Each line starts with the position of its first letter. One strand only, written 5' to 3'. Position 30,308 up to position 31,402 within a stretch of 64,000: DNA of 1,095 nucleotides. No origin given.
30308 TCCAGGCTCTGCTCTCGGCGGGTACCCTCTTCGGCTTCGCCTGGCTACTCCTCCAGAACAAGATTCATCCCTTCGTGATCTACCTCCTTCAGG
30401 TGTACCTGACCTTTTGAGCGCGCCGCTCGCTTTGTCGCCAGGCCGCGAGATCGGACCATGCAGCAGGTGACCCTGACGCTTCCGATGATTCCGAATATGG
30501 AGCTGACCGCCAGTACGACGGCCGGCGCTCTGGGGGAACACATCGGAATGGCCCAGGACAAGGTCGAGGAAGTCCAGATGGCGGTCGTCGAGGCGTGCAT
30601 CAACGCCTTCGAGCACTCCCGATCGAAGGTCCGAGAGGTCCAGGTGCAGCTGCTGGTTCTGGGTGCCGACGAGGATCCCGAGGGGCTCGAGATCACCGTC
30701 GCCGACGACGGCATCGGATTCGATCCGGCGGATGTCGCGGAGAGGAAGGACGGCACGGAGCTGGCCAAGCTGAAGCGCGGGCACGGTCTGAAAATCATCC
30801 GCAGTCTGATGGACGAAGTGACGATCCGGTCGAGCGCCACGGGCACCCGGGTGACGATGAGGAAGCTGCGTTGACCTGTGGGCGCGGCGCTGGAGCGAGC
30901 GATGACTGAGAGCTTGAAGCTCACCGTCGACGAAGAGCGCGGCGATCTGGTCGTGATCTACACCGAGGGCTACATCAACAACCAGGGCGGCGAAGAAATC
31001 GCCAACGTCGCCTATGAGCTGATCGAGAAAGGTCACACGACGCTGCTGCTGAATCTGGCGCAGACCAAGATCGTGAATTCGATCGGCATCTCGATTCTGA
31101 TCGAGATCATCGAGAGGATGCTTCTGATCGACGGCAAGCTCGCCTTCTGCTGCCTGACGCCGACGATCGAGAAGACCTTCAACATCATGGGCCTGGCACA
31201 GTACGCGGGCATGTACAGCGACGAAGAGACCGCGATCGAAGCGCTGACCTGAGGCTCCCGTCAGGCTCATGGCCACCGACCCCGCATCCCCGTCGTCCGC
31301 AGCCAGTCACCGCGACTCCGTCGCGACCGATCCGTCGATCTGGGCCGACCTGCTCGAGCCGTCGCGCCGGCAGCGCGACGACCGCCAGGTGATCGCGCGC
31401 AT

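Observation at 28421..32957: Sigma-54-controlled partner-switching cassette with no sigma factor or other obvious output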

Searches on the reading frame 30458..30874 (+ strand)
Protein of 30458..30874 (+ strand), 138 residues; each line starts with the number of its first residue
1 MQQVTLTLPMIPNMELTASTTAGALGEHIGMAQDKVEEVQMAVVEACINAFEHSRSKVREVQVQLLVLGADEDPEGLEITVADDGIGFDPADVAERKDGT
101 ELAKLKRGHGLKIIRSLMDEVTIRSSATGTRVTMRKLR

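Call 4: search_protein_families(library=pfam, proteins=[window:30458-30874:+], max_evalue=0.01)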
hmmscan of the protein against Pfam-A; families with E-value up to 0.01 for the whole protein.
window:30458-30874:+ (138 aa): 3 families
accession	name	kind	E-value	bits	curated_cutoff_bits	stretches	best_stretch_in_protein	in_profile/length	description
PF13581.12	HATPase_c_2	-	2.7e-25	89.3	27.4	1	19-136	12-127/127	Histidine kinase-like ATPase domain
PF02518.31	HATPase_c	-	1e-09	39.2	26.4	1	37-135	4-106/111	Histidine kinase-, DNA gyrase B-, and HSP90-like ATPase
PF13589.12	HATPase_c_3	-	0.0052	17.2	25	1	39-95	3-52/137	Histidine kinase-, DNA gyrase B-, and HSP90-like ATPase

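Call 22: search_solved_structures(query=window:30458-30874:+, max_evalue=0.01, show_alignments=2)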
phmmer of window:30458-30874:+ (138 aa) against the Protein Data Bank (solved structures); distinct sequences matched with E-value up to 0.01: 5.
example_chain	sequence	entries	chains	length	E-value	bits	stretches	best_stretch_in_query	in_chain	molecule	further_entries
6m36_A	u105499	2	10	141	4.9e-10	42.5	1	11-136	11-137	Serine-protein kinase RsbW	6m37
1th8_A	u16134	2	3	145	5e-06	29.6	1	17-136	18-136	Anti-sigma F factor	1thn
1til_A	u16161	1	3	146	5.1e-06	29.5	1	17-136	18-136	Anti-sigma F factor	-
1tid_A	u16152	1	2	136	5.4e-06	29.5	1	17-135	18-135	Anti-sigma F factor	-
1l0o_A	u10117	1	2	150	5.6e-06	29.4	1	17-136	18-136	Anti-sigma F factor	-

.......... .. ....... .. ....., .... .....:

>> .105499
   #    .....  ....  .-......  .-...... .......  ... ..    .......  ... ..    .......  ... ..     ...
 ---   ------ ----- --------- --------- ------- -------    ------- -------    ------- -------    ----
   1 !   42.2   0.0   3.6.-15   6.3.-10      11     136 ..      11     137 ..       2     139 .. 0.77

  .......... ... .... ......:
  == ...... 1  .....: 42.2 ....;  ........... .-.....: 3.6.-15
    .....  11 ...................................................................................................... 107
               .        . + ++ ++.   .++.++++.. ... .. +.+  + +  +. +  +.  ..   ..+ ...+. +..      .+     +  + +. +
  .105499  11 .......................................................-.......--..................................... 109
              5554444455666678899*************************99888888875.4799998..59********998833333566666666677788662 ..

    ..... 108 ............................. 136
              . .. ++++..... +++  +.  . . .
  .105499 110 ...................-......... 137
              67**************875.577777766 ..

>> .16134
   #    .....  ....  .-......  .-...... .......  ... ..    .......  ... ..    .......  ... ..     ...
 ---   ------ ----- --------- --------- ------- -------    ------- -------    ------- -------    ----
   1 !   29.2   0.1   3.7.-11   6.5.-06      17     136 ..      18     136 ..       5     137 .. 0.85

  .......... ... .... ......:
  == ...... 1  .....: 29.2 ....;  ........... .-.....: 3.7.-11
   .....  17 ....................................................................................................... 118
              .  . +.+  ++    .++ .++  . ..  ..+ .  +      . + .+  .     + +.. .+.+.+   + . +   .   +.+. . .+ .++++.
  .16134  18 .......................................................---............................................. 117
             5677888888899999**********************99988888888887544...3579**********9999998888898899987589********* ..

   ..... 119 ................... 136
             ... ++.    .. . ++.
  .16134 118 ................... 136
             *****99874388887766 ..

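Call 26: search_protein_families(library=ncbifam, proteins=[window:30458-30874:+], max_evalue=0.01)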
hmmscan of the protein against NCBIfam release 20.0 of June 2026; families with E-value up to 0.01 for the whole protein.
window:30458-30874:+ (138 aa): 6 families
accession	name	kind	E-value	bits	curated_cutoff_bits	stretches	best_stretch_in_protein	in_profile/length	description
NF003144.0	PRK04069.1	equivalog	2.1e-15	56.5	145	1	4-136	8-141/161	anti-sigma B factor RsbW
TIGR01925.2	spIIAB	equivalog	5.9e-15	55.4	135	1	4-136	3-134/137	anti-sigma F factor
TIGR01924.1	rsbW_low_gc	equivalog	2.9e-12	46.3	155.05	1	4-136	8-141/159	anti-sigma B factor RsbW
NF041045.1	RsbA_anti_sig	subfamily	2.2e-08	33.7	210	1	21-134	197-300/303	anti-sigma factor RsbA family regulatory protein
NF008184.0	PRK10935.1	equivalog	0.00025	19.8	553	1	31-95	465-522/565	nitrate/nitrite two-component system sensor histidine kinase NarQ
NF047322.1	HK_morpho_MacS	equivalog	0.004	16.4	300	1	24-96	261-327/367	MacS family sensor histidine kinase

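Call 78: search_protein_families(library=padloc, proteins=[window:30458-30874:+], max_evalue=0.001)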
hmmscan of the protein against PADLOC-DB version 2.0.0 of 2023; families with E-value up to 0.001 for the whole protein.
window:30458-30874:+ (138 aa): 0 families

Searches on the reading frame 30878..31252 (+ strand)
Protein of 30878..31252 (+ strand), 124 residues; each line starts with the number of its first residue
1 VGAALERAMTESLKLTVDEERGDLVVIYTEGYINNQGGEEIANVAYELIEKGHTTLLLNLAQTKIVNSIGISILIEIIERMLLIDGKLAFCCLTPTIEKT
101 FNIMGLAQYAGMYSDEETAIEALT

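Call 4: search_protein_families(library=pfam, proteins=[window:30878-31252:+], max_evalue=0.01)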
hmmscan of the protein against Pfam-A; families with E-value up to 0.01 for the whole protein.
window:30878-31252:+ (124 aa): 1 family
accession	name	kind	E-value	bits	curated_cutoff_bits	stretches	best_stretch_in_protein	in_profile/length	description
PF01740.26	STAS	-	8.3e-11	42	22.6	1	19-119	5-106/106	STAS domain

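Call 23: search_solved_structures(query=window:30878-31252:+, max_evalue=0.1, show_alignments=3)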
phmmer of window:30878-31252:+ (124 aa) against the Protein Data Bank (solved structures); distinct sequences matched with E-value up to 0.1: 5.
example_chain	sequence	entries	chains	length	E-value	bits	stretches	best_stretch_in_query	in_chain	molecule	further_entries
1th8_B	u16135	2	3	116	3.8e-09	40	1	15-123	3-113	Anti-sigma F factor antagonist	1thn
1tid_B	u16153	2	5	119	7.5e-09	39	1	14-123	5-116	Anti-sigma F factor antagonist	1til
1auz_A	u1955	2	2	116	5.8e-05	26.5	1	25-120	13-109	SPOIIAA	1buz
1h4y_A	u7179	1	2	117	0.00033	24.1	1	23-121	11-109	ANTI-SIGMA F FACTOR ANTAGONIST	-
1h4x_A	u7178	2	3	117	0.00064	23.2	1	23-121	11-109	ANTI-SIGMA F FACTOR ANTAGONIST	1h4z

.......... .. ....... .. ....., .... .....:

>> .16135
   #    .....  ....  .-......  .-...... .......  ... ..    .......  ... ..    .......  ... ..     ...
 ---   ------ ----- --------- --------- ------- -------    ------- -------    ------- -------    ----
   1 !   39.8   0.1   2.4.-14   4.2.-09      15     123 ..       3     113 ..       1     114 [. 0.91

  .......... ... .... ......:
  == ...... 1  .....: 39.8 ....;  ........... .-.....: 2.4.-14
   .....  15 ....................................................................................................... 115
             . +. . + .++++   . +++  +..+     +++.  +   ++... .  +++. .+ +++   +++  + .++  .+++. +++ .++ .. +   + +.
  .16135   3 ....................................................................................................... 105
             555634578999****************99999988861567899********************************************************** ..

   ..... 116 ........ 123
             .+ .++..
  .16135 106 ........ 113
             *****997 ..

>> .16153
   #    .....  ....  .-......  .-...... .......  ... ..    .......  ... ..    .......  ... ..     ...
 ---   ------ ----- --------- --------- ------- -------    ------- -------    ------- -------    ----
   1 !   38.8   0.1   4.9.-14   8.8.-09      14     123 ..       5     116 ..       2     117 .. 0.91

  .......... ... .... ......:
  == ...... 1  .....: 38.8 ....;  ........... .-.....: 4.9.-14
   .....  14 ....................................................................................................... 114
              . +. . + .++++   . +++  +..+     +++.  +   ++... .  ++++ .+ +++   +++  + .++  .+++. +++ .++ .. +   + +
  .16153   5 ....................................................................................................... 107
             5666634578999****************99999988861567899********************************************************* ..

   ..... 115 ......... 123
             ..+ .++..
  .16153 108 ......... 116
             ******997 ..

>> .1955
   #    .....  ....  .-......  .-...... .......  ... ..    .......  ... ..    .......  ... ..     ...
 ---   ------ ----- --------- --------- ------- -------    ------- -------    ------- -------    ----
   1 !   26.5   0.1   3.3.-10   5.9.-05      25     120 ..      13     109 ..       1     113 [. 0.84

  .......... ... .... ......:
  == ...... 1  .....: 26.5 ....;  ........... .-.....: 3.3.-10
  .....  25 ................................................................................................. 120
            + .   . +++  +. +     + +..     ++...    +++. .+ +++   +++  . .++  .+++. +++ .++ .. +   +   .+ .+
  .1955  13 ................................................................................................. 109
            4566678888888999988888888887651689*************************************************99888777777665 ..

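Call 26: search_protein_families(library=ncbifam, proteins=[window:30878-31252:+], max_evalue=0.01)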
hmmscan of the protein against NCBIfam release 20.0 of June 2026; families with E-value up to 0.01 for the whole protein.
window:30878-31252:+ (124 aa): 3 families
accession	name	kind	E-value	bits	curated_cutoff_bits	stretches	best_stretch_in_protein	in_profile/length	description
TIGR00377.1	ant_ant_sig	superfamily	2.6e-10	40.1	53.45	1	19-117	8-107/108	anti-sigma factor antagonist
TIGR02886.1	spore_II_AA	equivalog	4.2e-08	33.2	114.75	1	20-120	5-106/106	anti-sigma F factor antagonist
NF047705.1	slr1659_superfam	superfamily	0.00085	19.6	100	1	26-78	18-73/111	slr1659 superfamily regulator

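Call 48: find_homologous_proteins(query=window:30902-31252:+, max_evalue=0.00001)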
Query window:30902-31252:+ (116 aa): 2857 proteins with E <= 0.00001 among 2860 candidates; the best 120 are listed.
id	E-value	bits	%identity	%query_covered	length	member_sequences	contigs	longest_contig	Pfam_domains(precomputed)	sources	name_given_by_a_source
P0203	1.5e-66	239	100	100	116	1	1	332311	PF01740.27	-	-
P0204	2.6e-54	200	84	100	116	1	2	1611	PF01740.27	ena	-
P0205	3.6e-54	199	83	99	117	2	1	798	PF01740.27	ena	-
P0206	4.6e-54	199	83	100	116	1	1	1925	PF01740.27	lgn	-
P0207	4.4e-53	196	82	100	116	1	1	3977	PF01740.27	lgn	-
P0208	5.8e-53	195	83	100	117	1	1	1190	PF01740.27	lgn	-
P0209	6.4e-53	195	85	99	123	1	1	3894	PF01740.27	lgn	-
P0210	8.3e-53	195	83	99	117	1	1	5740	PF01740.27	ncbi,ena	-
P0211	1.4e-52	194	80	100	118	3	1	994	PF01740.27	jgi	jgi:anti-anti-sigma factor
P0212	2.3e-52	193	81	100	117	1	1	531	PF01740.27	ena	-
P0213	2.6e-52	193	83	99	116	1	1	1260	PF01740.27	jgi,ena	-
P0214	2.8e-52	193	82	100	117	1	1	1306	PF01740.27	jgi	jgi:anti-anti-sigma factor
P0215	2.9e-52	193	80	99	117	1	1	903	PF01740.27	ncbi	-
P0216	3.2e-52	193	83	100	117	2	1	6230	PF01740.27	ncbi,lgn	-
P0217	4.4e-52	192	82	100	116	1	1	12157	PF01740.27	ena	-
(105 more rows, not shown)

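Call 78: search_protein_families(library=padloc, proteins=[window:30902-31252:+], max_evalue=0.001)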
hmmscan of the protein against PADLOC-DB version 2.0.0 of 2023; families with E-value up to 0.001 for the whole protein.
window:30902-31252:+ (116 aa): 0 families
